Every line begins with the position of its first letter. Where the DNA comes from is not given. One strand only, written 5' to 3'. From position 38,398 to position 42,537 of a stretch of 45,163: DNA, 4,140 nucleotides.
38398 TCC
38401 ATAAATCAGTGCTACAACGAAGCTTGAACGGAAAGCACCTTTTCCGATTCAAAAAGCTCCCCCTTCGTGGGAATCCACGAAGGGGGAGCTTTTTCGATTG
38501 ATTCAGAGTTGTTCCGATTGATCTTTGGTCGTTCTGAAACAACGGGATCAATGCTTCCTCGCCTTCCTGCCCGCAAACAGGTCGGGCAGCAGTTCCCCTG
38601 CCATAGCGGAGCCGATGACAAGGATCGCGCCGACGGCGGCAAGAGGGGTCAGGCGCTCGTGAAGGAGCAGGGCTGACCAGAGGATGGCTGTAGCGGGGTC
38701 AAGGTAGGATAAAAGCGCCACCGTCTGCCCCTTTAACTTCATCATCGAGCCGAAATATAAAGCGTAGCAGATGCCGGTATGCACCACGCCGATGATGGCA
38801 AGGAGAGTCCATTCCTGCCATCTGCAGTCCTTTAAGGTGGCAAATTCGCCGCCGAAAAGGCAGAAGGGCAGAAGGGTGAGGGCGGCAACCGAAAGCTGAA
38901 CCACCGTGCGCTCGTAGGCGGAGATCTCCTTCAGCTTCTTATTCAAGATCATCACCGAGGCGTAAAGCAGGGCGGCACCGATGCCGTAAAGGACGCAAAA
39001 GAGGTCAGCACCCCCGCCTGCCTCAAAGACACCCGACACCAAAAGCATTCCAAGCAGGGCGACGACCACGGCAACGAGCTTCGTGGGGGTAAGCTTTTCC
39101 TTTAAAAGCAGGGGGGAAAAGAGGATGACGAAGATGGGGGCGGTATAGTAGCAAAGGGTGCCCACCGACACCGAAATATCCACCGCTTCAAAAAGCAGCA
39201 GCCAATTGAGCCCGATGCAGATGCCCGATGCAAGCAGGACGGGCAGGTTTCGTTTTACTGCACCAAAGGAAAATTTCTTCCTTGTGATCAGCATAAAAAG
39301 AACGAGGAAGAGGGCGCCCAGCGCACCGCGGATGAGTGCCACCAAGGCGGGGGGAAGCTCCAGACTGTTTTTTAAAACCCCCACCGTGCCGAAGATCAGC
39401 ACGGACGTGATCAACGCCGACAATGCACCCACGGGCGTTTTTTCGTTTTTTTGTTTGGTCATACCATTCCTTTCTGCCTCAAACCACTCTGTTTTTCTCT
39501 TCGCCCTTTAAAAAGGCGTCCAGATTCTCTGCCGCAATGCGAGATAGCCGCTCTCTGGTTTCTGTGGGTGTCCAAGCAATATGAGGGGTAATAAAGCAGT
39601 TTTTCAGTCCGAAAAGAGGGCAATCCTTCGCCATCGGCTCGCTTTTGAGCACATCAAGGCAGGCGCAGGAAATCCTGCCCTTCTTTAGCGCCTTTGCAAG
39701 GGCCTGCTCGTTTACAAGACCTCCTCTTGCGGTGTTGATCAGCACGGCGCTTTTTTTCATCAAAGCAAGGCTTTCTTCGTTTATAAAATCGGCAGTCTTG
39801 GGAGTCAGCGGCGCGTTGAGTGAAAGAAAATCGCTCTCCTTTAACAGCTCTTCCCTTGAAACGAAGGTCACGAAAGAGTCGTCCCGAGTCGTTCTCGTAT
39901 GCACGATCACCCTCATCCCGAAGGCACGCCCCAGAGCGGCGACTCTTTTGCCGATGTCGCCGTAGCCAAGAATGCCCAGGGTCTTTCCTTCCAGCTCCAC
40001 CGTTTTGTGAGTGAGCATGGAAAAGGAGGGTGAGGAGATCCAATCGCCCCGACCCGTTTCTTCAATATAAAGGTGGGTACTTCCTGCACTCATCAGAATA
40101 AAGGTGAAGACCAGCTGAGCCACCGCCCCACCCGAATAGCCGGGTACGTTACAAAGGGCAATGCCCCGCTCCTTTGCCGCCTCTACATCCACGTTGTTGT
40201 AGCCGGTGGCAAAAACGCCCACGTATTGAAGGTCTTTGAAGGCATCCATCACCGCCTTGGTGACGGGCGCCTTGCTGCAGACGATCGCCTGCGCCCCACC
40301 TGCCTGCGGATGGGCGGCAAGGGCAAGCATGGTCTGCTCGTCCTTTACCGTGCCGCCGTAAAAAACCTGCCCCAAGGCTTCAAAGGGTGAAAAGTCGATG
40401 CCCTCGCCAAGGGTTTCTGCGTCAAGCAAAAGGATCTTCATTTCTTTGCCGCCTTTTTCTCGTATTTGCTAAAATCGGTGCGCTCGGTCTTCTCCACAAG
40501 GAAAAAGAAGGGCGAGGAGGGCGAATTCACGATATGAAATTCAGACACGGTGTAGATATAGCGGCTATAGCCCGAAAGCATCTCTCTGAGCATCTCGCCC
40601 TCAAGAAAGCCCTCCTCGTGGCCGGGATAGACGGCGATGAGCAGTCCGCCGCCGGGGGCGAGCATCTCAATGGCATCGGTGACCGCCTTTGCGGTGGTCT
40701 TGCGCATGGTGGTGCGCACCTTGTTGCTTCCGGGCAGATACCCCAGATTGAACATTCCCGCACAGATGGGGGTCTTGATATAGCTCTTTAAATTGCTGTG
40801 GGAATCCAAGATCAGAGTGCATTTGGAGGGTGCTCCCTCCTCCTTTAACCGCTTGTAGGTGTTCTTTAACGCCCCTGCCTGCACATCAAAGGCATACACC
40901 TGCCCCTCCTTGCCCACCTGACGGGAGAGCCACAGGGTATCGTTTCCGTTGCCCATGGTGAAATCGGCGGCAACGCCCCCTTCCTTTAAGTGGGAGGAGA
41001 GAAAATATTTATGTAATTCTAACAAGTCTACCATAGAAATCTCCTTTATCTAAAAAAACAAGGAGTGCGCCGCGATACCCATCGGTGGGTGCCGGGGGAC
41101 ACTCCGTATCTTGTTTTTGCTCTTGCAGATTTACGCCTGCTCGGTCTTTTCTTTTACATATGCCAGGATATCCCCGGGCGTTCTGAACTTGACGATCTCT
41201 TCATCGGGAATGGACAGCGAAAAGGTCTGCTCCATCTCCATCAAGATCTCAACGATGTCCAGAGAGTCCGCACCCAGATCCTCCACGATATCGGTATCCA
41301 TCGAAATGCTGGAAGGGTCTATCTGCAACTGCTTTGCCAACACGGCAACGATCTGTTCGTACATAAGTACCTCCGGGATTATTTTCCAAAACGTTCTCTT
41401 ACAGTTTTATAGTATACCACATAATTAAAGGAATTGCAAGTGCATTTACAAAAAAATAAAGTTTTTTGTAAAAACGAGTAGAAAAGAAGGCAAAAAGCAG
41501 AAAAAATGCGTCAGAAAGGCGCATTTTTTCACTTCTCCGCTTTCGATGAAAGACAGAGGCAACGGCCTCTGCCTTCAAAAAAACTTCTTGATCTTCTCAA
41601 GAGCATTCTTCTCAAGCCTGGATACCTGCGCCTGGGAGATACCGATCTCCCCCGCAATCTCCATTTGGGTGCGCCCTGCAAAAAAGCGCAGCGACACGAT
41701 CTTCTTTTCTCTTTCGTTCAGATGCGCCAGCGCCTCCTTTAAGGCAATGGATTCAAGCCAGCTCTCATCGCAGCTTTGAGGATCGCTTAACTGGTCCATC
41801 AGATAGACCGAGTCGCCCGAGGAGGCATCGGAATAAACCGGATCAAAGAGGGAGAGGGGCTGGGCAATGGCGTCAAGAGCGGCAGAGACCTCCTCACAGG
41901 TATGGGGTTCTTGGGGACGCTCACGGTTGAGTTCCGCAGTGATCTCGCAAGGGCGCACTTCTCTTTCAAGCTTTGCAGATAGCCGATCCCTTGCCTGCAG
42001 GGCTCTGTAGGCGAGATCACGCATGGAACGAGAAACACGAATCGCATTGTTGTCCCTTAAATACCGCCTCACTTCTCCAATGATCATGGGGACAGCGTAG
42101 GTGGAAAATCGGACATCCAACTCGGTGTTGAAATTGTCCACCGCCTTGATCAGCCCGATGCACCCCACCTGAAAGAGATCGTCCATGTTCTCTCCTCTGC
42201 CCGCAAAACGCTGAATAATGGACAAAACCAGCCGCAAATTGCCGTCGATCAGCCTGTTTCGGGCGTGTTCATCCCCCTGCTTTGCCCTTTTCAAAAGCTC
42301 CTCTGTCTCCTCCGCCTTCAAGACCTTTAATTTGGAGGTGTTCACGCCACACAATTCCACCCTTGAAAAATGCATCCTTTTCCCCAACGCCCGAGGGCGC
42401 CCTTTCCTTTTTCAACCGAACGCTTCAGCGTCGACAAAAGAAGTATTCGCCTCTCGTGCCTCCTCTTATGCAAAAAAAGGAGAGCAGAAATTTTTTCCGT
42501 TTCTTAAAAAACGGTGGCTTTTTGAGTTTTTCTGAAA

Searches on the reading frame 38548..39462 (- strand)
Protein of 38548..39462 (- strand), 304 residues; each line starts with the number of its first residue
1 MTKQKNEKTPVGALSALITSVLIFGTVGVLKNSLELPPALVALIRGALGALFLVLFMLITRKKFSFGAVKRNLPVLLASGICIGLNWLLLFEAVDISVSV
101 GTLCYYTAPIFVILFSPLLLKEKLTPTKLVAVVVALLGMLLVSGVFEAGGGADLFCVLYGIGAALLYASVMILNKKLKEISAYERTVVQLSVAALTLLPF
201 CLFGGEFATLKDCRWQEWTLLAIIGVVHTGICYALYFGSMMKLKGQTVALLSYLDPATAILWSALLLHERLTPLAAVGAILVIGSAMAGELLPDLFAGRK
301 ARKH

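Call 77: search_protein_families(library=pfam, proteins=[window:38548-39462:-], max_evalue=0.00001)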
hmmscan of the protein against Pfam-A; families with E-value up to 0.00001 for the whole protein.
window:38548-39462:- (304 aa): 2 families
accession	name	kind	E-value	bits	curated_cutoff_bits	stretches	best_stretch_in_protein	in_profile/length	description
PF00892.27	EamA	-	3.1e-35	121.8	28.2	2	155-286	2-130/135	EamA-like transporter family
PF03151.22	TPT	-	9.5e-06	25.6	30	0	38-284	31-285/291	Triose-phosphate Transporter family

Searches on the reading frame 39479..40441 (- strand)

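Call 77: search_protein_families(library=pfam, proteins=[window:39479-40441:-], max_evalue=0.00001)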
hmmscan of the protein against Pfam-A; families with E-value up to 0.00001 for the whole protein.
window:39479-40441:- (320 aa): 2 families
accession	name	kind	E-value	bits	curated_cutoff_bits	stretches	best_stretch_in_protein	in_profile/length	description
PF02826.25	2-Hacid_dh_C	-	2.6e-55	187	25.1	1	113-289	2-178/178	D-isomer specific 2-hydroxyacid dehydrogenase, NAD binding domain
PF00389.36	2-Hacid_dh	-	8.5e-25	87.4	24.6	1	37-320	27-133/134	D-isomer specific 2-hydroxyacid dehydrogenase, catalytic domain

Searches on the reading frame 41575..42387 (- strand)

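Call 77: search_protein_families(library=pfam, proteins=[window:41575-42387:-], max_evalue=0.00001)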
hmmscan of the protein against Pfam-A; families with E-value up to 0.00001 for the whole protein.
window:41575-42387:- (270 aa): 3 families
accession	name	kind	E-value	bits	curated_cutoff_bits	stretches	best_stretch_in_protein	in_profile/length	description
PF04542.20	Sigma70_r2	-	1.3e-18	67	24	1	46-114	1-69/71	Sigma-70 region 2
PF04545.22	Sigma70_r4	-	1.2e-16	60.3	24.1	1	219-268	1-50/50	Sigma-70, region 4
PF08281.18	Sigma70_r4_2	-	2.8e-07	30.5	25.7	1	215-264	3-52/54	Sigma-70, region 4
